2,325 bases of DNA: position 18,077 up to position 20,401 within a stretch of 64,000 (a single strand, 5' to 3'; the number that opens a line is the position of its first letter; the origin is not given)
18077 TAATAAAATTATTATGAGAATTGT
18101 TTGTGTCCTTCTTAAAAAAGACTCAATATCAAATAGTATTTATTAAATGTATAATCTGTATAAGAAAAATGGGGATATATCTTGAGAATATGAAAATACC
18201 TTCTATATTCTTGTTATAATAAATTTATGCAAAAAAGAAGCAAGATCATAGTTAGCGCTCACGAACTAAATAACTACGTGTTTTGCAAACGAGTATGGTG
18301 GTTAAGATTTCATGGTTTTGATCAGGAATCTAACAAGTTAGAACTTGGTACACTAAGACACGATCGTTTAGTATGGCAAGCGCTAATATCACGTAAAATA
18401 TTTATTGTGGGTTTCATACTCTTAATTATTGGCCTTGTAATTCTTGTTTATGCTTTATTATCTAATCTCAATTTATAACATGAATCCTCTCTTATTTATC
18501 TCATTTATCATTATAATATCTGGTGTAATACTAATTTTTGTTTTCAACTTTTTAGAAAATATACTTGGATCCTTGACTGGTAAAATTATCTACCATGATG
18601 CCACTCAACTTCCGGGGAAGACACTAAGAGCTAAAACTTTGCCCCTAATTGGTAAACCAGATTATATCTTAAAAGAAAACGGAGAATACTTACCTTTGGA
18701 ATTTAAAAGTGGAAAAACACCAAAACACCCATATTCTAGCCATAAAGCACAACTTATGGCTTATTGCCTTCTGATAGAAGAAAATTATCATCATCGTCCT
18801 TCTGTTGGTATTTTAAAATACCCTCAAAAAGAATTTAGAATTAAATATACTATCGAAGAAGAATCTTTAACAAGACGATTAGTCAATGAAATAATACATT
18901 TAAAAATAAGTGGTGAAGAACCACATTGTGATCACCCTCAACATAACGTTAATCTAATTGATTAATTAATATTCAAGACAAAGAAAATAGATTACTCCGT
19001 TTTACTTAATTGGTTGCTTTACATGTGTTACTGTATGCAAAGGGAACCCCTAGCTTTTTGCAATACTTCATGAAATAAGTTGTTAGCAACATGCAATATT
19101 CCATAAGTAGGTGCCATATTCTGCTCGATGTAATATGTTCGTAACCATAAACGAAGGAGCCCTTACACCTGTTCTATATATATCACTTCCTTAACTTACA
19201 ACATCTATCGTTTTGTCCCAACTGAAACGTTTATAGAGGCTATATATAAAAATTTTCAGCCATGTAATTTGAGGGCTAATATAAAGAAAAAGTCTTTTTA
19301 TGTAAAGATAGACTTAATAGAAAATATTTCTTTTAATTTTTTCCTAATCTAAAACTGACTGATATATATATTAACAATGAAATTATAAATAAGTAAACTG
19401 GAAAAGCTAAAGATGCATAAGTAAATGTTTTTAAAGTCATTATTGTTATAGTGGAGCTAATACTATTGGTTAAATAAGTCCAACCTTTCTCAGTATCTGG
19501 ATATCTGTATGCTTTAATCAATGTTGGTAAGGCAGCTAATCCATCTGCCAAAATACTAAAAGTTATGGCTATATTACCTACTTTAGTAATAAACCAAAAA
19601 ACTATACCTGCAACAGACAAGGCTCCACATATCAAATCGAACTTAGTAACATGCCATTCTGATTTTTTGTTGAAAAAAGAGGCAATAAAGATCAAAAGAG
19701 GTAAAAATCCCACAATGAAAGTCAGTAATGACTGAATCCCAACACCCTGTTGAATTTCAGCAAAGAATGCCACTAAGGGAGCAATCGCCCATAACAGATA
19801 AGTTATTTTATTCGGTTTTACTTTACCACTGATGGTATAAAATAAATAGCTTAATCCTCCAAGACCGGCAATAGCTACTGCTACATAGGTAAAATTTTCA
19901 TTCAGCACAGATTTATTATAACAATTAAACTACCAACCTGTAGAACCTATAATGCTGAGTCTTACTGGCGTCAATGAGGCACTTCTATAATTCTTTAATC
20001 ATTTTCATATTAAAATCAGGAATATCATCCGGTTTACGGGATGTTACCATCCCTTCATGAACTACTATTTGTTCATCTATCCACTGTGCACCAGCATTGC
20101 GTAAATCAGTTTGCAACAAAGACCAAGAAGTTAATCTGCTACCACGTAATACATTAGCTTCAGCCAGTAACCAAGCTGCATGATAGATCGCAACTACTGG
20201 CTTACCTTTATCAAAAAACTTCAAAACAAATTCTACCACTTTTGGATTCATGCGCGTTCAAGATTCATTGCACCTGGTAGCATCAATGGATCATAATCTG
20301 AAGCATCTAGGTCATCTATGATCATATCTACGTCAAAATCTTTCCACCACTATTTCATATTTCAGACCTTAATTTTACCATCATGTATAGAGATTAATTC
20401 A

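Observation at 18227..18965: Orphan Cas4-like RecB-fold nuclease split across two frames, with a hydrophobic insert and a degenerate Fe-S motif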

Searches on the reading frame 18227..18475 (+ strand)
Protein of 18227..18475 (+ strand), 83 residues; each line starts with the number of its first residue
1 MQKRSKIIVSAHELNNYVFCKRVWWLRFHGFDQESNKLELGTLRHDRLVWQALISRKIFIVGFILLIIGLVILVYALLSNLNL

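Call 3: search_protein_families(library=pfam, proteins=[window:18227-18475:+], max_evalue=1)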
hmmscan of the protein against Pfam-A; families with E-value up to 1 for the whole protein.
seq(83 aa): 5 families
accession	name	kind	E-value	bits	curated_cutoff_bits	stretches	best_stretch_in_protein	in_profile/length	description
PF01930.23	Cas_Cas4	-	0.013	16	22.7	1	13-48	4-41/160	Domain of unknown function DUF83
PF17382.7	Ycf70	-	0.024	15.5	25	1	18-58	40-82/89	Uncharacterized Ycf70-like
PF14927.11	Neurensin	-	0.1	12.7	27.7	1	40-74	27-60/132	Neurensin/Transmembrane protein 74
PF08696.17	Dna2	-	0.19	11.9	22.4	1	6-56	53-103/204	DNA replication factor Dna2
PF12911.12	OppC_N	-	0.39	11.1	23.9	1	47-72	4-29/53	N-terminal TM domain of oligopeptide transport permease C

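Call 4: search_protein_families(library=ncbifam, proteins=[window:18227-18475:+], max_evalue=1)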
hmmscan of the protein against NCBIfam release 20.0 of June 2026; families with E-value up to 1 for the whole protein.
seq(83 aa): 4 families
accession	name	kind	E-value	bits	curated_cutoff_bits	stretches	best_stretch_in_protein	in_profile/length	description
TIGR00372.1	cas4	equivalog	0.00074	19.4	65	1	13-49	5-43/180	CRISPR-associated protein Cas4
NF049935.1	cas4g_cas1g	exception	0.016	13.7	560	1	9-47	2-41/546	CRISPR-associated endonuclease Cas4g/Cas1g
TIGR02611.1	TIGR02611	hypoth_equivalog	0.028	14.2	70.6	1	47-73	17-43/121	TIGR02611 family protein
NF058670.1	sorting_LPXTATN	domain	0.87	10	32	0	59-75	12-28/32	LPxTATN C-terminal sorting signal domain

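Call 16: search_protein_families(library=padloc, proteins=[window:18227-18475:+], max_evalue=1)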
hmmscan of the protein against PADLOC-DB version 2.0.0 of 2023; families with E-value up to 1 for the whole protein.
seq(83 aa): 9 families
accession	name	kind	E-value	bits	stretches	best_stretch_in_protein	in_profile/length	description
PDLC01447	Cas4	-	9.1e-06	24.2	1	8-50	4-46/161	"CAS-I,CAS-II,CAS-III,CAS-IV,CAS-V,CAS-VI; acquisition_associated"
PDLC00943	Cas4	-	0.0002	19.4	1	13-49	5-43/180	CRISPR-associated protein Cas4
PDLC01250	Cas4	-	0.0006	18.1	1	13-50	5-43/168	"CAS-I,CAS-II,CAS-III,CAS-IV,CAS-V,CAS-VI; acquisition_associated"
PDLC02034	Cas4d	-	0.0015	16.2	1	7-48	4-46/192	-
PDLC01611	Cas4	-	0.0021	16.3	1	13-48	4-40/158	"CAS-I,CAS-II,CAS-III,CAS-IV,CAS-V,CAS-VI; acquisition_associated"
PDLC00944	Cas4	-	0.0023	16.2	1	14-49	6-43/177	Cas4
PDLC01771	Cas4b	-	0.0023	16.1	1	9-49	4-46/162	-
PDLC02035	Cas4d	-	0.003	15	1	8-46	5-44/196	-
PDLC01747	Cas1g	-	0.0068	13.1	1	14-47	6-39/523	-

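Call 25: list_cluster_members(proteins=[window:18227-18475:+, P0001, P0002])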
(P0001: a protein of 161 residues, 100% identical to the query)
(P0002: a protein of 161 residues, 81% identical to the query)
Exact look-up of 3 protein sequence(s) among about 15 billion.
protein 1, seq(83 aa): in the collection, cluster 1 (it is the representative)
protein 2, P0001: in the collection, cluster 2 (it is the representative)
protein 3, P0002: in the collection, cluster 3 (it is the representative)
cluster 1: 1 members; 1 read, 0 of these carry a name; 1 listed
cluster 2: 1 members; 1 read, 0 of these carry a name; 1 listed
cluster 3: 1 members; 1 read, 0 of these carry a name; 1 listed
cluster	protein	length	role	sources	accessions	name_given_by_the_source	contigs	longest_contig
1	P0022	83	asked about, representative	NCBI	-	-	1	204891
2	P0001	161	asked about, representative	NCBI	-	-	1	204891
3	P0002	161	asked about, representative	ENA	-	-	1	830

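Call 45: find_homologous_proteins(query=A3, max_evalue=0.001)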
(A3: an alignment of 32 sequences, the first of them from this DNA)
Query A3 (32 sequences) (83 aa, profile of the alignment): 271 proteins with E <= 0.001 among 2612 candidates; the best 120 are listed.
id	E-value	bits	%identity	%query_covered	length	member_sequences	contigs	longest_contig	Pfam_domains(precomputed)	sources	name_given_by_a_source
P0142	1.5e-26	110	27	84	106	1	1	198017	-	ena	-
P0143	9.1e-26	107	28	84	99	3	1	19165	-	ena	-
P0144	2.3e-25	106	32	87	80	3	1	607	-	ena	-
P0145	1.1e-23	101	34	54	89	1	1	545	-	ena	-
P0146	1.3e-22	97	37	53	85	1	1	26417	-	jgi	jgi:hypothetical protein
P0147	2.3e-22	96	41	46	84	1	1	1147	-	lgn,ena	-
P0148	4.5e-22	96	25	84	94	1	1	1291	-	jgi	jgi:CRISPR/Cas system-associated exonuclease Cas4 (RecB family)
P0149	4.6e-22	96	27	87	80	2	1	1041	-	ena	-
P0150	5.6e-22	95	43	25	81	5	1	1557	-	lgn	-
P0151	5.8e-22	95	41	27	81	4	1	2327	-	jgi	-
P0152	6.0e-22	95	24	78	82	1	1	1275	-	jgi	jgi:CRISPR/Cas system-associated exonuclease Cas4 (RecB family)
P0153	6.2e-22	95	31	64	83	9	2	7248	-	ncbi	ncbi:MAG: hypothetical protein V3T90_11025 [Anaerolineae bacterium]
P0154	6.5e-22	95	30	93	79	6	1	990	-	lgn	-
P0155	7.7e-22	95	41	27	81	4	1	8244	-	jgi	jgi:CRISPR/Cas system-associated exonuclease Cas4 (RecB family)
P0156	7.7e-22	95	41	27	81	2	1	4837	-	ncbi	-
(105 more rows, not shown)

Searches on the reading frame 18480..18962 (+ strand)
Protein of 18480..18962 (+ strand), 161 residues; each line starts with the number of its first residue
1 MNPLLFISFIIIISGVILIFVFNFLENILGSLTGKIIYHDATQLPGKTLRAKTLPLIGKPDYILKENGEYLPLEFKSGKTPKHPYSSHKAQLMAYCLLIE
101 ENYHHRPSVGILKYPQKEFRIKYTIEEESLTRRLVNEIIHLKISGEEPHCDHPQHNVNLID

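Call 3: search_protein_families(library=pfam, proteins=[window:18480-18962:+], max_evalue=1)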
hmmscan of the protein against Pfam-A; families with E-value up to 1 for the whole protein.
seq(161 aa): 4 families
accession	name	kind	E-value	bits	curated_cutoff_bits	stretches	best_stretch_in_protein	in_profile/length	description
PF01930.23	Cas_Cas4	-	2.2e-07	31.6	22.7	1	34-148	34-141/160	Domain of unknown function DUF83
PF12705.13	PDDEXK_1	-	4.6e-06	27.2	22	1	54-109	122-182/247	PD-(D/E)XK nuclease superfamily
PF01121.26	CoaE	-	0.23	11.6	27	1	85-147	101-163/180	Dephospho-CoA kinase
PF20712.2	CyanoTRADDas_TM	-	0.86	10.2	24.3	0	6-37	18-50/68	Cyanobacterial TRADD-N associated 2-Transmembrane domain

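Call 4: search_protein_families(library=ncbifam, proteins=[window:18480-18962:+], max_evalue=1)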
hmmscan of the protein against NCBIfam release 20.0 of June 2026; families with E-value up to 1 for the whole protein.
seq(161 aa): 2 families
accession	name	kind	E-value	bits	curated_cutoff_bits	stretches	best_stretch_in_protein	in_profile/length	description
TIGR00372.1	cas4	equivalog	8.1e-15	55.1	65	1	48-148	60-160/180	CRISPR-associated protein Cas4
NF049935.1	cas4g_cas1g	exception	2.2e-08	33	560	1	48-148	67-171/546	CRISPR-associated endonuclease Cas4g/Cas1g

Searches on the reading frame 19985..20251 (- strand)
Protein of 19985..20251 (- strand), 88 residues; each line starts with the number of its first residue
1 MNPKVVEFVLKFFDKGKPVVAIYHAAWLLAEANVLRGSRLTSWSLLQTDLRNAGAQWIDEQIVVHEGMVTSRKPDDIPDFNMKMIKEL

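Call 39: search_protein_families(library=pfam, proteins=[window:19985-20251:-], max_evalue=0.001)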
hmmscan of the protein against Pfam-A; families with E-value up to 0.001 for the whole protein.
window:19985-20251:- (88 aa): 1 family
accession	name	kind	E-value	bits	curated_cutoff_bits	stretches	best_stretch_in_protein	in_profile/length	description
PF01965.30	DJ-1_PfpI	-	1.6e-25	90.3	26.6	1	2-86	80-164/165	DJ-1/PfpI family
